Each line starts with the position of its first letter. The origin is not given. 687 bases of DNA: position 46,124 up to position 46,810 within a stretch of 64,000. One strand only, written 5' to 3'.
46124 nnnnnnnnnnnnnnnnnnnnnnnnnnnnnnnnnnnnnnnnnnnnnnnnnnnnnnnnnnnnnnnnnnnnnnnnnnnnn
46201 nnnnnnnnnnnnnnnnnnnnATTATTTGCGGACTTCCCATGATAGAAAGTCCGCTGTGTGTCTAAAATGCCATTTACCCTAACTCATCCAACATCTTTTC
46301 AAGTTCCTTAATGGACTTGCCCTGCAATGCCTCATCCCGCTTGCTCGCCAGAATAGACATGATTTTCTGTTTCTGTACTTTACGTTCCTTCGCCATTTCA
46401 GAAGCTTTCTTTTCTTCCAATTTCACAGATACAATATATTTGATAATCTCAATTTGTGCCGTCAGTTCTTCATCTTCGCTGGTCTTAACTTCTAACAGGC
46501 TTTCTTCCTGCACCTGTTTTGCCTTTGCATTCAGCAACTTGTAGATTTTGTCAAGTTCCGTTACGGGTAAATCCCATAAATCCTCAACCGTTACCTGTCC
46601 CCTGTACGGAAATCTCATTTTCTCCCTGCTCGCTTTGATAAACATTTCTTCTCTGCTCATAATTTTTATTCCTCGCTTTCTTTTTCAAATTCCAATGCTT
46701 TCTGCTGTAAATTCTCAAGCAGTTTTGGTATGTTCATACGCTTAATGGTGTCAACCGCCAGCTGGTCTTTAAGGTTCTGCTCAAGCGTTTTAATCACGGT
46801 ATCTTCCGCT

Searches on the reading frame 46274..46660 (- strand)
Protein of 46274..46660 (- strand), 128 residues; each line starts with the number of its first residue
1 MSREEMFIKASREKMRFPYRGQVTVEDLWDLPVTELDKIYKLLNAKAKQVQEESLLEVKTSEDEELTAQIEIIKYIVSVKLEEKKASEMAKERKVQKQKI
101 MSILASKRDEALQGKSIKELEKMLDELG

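Call 74: search_protein_families(library=phrogs, proteins=[window:46274-46660:-], max_evalue=0.001)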
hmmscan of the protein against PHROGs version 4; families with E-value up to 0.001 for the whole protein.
window:46274-46660:- (128 aa): 1 family
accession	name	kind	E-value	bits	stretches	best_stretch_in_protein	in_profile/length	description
phrog_2018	-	unknown function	2.5e-39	135.4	1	4-127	3-132/132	-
